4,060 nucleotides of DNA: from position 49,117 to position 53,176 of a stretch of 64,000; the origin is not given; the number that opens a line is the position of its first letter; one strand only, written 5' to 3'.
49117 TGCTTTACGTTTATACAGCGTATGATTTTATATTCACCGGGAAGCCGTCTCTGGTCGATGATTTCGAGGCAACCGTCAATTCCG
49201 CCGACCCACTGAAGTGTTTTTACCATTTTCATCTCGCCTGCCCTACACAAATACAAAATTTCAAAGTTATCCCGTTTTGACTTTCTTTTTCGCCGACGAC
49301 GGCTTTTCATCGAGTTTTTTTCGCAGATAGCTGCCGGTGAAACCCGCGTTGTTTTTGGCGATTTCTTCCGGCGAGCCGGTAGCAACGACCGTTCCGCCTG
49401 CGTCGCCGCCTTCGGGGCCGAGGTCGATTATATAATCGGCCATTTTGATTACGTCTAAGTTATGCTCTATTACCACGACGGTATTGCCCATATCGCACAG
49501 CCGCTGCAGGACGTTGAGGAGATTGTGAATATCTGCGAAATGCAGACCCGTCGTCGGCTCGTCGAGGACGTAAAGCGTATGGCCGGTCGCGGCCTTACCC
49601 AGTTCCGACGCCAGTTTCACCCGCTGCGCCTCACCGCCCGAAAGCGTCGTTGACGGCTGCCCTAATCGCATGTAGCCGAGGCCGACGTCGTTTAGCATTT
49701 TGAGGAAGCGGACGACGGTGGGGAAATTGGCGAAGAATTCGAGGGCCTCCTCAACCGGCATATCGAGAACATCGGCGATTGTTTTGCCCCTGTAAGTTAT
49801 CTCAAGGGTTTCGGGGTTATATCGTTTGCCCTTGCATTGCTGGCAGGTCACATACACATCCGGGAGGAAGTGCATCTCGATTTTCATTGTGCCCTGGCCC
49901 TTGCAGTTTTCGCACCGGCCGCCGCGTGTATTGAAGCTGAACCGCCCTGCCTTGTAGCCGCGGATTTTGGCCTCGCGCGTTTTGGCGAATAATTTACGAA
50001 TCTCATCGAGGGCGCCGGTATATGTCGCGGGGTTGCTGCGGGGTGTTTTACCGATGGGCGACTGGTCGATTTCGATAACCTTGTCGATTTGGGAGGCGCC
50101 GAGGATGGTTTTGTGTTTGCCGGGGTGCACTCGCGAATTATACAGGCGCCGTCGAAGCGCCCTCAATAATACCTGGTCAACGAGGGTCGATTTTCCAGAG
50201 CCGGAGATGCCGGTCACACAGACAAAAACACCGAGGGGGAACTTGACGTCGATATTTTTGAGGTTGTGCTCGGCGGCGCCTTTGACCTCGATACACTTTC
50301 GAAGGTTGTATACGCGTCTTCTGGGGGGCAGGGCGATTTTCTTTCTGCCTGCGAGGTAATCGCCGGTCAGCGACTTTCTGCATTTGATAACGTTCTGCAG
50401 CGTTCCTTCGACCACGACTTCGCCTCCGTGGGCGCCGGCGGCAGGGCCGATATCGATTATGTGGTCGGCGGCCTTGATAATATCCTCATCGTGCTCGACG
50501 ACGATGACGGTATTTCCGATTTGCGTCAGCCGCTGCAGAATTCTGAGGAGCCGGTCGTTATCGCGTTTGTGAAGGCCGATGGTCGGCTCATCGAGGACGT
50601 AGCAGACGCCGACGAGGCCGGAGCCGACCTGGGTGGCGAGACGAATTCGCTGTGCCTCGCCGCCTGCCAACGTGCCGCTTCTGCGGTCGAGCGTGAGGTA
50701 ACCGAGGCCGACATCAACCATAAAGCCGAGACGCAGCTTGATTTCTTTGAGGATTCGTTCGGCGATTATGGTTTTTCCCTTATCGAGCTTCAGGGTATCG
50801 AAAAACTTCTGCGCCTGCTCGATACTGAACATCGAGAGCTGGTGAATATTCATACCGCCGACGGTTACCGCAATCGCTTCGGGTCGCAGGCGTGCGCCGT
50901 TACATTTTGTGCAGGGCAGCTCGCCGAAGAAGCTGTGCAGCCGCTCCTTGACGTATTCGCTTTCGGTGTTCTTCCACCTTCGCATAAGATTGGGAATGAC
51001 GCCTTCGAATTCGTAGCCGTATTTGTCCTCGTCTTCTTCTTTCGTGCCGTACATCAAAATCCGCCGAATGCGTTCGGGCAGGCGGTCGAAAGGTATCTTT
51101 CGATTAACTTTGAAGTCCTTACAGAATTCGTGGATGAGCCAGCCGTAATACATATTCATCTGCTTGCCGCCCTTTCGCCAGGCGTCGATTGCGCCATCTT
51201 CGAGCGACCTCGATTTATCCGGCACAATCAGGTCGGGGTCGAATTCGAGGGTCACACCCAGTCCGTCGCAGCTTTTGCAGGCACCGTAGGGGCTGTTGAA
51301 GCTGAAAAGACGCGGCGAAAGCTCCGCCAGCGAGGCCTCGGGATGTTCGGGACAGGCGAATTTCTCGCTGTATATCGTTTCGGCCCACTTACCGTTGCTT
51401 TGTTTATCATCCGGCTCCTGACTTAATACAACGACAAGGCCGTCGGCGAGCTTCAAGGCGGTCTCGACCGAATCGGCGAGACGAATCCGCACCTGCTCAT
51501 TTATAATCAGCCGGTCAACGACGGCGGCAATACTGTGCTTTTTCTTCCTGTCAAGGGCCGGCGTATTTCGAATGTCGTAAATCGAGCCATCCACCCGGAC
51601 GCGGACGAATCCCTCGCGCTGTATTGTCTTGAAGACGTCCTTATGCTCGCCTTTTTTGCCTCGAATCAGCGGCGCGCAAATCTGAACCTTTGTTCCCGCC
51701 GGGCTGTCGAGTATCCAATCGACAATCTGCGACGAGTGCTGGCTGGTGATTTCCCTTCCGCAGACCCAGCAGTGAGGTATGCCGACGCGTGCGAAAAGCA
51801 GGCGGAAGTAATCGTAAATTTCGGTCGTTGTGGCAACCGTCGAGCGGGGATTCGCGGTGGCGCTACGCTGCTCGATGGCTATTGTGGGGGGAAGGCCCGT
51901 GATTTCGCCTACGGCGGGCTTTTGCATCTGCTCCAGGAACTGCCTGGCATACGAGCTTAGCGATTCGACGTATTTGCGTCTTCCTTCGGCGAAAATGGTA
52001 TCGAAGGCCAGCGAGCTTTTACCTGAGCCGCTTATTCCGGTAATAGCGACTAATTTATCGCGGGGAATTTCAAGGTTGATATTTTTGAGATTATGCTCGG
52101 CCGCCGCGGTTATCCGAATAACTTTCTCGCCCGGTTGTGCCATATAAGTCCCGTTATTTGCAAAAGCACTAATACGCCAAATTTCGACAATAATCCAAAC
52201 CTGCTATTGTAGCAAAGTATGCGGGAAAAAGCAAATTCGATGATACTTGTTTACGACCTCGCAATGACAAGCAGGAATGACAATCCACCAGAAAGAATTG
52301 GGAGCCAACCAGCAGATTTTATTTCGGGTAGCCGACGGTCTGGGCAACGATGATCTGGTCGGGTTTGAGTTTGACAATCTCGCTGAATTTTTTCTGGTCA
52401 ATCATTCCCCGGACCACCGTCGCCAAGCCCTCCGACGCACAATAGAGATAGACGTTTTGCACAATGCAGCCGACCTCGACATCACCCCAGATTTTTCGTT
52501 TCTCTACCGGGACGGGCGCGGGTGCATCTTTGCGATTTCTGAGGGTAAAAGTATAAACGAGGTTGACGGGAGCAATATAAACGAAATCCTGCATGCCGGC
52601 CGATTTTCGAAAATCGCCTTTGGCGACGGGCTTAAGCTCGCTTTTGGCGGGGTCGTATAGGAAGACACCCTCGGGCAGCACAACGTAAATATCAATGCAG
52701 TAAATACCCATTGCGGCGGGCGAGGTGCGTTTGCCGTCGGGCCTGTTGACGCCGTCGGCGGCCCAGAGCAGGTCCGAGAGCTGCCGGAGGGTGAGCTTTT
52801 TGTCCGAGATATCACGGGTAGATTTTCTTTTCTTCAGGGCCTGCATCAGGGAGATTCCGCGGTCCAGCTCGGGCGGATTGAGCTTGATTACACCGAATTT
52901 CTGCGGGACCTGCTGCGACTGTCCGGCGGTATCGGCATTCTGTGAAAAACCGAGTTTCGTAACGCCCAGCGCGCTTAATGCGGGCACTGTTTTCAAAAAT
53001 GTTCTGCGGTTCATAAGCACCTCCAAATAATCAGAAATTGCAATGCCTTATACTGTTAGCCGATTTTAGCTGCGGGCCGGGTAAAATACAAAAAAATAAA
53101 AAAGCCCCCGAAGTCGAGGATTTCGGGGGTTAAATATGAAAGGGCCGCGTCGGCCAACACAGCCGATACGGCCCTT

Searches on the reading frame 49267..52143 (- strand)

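Call 12: search_protein_families(library=pfam, proteins=[window:49267-52143:-], max_evalue=0.001)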
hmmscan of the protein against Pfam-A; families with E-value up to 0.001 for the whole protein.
window:49267-52143:- (958 aa): 16 families
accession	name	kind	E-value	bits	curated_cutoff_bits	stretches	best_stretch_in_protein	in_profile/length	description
PF17760.6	UvrA_inter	-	9e-38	129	23.3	1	135-242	1-108/109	UvrA interaction domain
PF17755.6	UvrA_DNA-bind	-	1.8e-28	99.5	23.2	1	302-403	1-109/110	UvrA DNA-binding domain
PF00005.33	ABC_tran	-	7.1e-18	66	25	2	812-865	87-137/137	ABC transporter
PF02463.25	SMC_N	-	5.9e-09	36.1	40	0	639-906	25-209/220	RecF/RecN/SMC N terminal domain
PF13191.12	AAA_16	-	1.5e-08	35.7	32.6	0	640-671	26-57/167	AAA ATPase domain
PF13555.12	AAA_29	-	1.5e-08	34.7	27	0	640-669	24-55/61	P-loop containing region of AAA domain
PF20703.3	nSTAND1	-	7.6e-07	29.5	27.1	0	640-670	35-60/379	Novel STAND NTPase 1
PF13304.12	AAA_21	-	2.9e-06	28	27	0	841-882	244-285/304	AAA domain, putative AbiEii toxin, Type IV TA system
PF03193.22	RsgA_GTPase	-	4.2e-06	27.1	30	0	619-679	88-148/174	RsgA GTPase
PF20720.3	nSTAND3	-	5.5e-05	23.3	27.2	0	640-666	19-45/155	Novel STAND NTPase 3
PF00684.25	DnaJ_CXXCXGXG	-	9.4e-05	23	32.7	0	742-774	16-51/65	DnaJ central domain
PF13238.12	AAA_18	-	0.00011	23.1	29.4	0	641-658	1-18/128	AAA domain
PF13401.12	AAA_22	-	0.00019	22.2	27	0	640-665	7-32/130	AAA domain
PF13481.12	AAA_25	-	0.00023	21.3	27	0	22-49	26-53/195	AAA domain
PF03308.22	MeaB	-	0.00055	19.5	23.1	0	639-662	34-57/273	Methylmalonyl Co-A mutase-associated GTPase MeaB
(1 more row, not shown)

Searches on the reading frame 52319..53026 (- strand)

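Call 12: search_protein_families(library=pfam, proteins=[window:52319-53026:-], max_evalue=0.001)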
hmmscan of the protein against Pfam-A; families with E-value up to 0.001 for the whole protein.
window:52319-53026:- (235 aa): 2 families
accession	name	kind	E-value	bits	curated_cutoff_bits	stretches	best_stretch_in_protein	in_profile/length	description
PF00881.29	Nitroreductase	-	4.1e-21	76.3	23.5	1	64-233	1-167/167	Nitroreductase family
PF14512.11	TM1586_NiRdase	-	0.00026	21.1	27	0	182-234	81-133/215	Putative TM nitroreductase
